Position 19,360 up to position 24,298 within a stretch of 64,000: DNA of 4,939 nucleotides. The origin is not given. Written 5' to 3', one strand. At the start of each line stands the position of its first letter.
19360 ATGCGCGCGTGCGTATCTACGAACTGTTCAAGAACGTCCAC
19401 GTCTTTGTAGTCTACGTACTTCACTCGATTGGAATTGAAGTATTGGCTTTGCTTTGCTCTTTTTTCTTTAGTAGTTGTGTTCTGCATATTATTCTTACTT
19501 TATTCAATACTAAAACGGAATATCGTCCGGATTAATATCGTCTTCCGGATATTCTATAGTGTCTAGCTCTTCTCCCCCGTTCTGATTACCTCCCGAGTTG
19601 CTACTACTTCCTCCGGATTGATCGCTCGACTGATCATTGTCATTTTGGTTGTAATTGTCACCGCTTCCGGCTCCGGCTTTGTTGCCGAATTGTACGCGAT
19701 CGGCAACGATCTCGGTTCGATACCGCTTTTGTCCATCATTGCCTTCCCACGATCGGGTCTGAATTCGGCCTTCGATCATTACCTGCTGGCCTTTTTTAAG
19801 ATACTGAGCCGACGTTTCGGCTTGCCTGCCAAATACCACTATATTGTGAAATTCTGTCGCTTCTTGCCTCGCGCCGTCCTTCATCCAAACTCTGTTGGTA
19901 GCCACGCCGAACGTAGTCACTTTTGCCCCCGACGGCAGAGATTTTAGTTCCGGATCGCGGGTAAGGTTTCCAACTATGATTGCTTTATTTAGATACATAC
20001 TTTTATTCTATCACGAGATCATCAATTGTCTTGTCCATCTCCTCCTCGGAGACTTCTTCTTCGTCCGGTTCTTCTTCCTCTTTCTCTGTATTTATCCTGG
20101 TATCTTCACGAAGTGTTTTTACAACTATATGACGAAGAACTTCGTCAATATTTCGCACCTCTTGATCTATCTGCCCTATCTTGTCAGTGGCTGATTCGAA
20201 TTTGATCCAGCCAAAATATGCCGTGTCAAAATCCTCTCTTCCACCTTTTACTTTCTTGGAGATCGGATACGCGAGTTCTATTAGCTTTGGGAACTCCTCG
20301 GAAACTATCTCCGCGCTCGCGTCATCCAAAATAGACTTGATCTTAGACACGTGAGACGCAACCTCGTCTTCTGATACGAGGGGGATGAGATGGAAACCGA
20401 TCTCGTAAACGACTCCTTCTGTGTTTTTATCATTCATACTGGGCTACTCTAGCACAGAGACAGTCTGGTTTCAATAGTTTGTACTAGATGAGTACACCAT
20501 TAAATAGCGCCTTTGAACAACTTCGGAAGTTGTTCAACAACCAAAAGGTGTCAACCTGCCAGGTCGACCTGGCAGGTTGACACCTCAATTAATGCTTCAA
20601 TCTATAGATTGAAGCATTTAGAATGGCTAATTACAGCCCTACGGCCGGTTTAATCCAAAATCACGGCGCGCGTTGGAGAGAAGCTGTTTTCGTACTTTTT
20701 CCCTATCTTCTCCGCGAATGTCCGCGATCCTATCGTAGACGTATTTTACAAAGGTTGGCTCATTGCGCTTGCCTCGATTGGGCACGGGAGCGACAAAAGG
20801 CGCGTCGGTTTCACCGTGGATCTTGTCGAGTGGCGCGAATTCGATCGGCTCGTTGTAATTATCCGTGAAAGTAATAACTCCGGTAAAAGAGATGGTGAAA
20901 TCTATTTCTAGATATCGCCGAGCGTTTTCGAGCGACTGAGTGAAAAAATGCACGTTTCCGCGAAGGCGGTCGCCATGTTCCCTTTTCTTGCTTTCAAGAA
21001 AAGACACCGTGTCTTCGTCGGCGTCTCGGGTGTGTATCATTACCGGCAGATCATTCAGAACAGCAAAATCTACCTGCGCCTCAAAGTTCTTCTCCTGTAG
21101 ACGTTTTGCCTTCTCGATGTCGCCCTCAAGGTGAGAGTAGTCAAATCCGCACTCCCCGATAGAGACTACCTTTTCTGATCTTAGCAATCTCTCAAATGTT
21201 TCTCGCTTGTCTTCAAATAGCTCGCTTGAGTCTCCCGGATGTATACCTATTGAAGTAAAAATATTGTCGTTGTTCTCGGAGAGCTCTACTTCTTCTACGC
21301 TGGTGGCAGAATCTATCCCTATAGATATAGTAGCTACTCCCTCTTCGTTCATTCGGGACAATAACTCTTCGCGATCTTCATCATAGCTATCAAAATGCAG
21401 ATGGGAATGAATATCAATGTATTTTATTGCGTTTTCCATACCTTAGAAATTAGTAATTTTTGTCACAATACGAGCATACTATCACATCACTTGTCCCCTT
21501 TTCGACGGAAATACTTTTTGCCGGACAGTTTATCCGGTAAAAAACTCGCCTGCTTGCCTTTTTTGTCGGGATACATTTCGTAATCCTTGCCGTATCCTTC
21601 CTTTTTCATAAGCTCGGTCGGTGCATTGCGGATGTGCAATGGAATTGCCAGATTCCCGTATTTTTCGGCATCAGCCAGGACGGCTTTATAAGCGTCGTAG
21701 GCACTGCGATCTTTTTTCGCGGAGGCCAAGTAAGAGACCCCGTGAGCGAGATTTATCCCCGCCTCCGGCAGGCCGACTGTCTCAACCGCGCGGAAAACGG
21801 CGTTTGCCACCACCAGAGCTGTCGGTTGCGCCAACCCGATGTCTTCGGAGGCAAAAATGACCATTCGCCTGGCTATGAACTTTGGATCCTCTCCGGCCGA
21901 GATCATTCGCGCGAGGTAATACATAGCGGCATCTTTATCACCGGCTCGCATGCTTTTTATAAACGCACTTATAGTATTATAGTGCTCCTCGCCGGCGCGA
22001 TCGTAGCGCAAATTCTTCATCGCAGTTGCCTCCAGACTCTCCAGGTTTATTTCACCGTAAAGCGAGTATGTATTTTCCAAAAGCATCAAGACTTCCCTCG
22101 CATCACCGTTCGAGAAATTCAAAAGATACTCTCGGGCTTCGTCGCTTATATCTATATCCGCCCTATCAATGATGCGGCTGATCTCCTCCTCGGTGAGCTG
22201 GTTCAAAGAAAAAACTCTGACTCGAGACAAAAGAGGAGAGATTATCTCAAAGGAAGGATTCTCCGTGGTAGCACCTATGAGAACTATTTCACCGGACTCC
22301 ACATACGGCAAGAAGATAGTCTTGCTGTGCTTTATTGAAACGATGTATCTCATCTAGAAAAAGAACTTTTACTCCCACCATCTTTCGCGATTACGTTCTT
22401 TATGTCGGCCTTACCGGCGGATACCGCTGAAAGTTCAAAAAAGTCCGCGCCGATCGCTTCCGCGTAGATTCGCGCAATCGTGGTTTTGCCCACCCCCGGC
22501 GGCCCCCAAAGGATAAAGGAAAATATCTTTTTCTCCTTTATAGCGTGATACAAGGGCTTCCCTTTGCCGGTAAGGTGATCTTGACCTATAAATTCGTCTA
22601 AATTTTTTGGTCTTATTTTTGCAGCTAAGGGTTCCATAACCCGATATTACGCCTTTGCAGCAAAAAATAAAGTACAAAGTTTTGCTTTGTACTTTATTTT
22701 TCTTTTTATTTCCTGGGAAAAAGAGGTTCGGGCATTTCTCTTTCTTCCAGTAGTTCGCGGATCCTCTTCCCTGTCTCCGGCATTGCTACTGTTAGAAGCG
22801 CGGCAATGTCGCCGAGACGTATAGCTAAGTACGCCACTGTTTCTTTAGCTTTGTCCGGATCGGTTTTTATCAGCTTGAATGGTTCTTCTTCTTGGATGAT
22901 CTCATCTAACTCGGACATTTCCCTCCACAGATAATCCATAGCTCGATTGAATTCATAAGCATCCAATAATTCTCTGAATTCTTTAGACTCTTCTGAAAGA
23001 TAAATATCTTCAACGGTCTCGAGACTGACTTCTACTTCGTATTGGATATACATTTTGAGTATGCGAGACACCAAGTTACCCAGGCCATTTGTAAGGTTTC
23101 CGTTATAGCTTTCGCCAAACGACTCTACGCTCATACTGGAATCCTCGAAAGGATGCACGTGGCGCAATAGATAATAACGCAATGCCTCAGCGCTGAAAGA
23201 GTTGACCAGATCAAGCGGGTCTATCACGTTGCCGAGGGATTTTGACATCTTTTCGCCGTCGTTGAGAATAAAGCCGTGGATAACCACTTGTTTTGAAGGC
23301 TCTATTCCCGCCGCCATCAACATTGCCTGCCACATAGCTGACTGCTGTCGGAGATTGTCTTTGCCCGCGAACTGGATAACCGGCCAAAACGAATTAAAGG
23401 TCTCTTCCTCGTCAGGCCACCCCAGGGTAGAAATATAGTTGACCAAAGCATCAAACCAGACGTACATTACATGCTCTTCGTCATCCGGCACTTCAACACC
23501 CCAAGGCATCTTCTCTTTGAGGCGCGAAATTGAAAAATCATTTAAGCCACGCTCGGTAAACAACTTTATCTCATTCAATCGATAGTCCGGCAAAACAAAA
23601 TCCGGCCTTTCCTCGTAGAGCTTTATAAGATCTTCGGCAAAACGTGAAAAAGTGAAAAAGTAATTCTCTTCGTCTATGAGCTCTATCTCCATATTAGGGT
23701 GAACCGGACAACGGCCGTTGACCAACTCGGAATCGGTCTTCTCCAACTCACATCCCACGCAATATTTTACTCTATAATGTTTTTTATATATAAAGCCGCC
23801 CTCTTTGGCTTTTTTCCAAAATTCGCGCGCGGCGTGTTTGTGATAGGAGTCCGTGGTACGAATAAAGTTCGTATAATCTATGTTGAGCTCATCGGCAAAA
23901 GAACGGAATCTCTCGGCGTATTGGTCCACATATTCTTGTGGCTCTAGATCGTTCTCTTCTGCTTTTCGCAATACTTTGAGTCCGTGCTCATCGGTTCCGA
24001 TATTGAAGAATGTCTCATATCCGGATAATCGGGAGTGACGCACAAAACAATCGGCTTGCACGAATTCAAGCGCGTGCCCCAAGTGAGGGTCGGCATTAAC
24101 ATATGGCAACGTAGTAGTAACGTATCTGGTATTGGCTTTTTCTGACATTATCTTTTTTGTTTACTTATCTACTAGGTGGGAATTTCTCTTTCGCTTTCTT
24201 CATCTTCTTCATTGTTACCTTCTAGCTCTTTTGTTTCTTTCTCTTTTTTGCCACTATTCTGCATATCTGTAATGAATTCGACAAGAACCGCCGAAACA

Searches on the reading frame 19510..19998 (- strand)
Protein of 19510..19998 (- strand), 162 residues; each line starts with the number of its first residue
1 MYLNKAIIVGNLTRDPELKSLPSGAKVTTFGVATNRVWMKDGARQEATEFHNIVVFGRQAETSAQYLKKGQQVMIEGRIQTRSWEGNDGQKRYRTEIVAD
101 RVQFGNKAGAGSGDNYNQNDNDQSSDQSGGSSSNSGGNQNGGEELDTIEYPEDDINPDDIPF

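Call 26: search_protein_families(library=pfam, proteins=[window:19510-19998:-], max_evalue=0.0001)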
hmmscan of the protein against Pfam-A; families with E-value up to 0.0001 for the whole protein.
window:19510-19998:- (162 aa): 1 family
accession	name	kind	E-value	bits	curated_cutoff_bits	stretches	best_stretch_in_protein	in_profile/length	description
PF00436.31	SSB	-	9.9e-40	135.2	26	1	3-104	1-103/104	Single-strand binding protein family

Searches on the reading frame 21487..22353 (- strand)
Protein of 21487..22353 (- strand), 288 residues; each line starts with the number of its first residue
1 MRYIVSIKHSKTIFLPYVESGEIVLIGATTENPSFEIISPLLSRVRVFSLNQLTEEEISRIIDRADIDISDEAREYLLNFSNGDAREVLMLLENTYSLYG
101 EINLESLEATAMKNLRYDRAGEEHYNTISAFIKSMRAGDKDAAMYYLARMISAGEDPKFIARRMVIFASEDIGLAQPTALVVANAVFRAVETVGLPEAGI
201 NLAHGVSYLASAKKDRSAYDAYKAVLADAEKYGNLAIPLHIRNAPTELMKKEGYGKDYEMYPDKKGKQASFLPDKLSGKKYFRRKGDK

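Call 26: search_protein_families(library=pfam, proteins=[window:21487-22353:-], max_evalue=0.0001)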
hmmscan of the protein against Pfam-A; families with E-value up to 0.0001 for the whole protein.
window:21487-22353:- (288 aa): 2 families
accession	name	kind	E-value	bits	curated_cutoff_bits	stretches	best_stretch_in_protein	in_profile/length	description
PF12002.13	MgsA_C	-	9.4e-52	175.7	27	1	139-285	3-151/167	MgsA AAA+ ATPase C terminal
PF16193.11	AAA_assoc_2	-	5.8e-20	71.8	34.3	1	66-136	4-81/81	AAA C-terminal domain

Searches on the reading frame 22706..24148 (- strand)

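Call 26: search_protein_families(library=pfam, proteins=[window:22706-24148:-], max_evalue=0.0001)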
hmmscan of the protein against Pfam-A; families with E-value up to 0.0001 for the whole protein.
window:22706-24148:- (480 aa): 4 families
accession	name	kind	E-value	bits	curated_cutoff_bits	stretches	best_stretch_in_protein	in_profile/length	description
PF09334.17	tRNA-synt_1g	-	6.5e-97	325.2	20.1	2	158-363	179-390/391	tRNA synthetases class I (M)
PF00133.28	tRNA-synt_1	-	2.8e-35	122.3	22.7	2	224-332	295-406/414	tRNA synthetases class I (I, L, M and V)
PF01406.26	tRNA-synt_1e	-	5.4e-15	56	27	2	283-330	236-283/301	tRNA synthetases class I (C) catalytic domain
PF01921.24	tRNA-synt_1f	-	1.5e-07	31.2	27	1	261-342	240-323/360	tRNA synthetases class I (K)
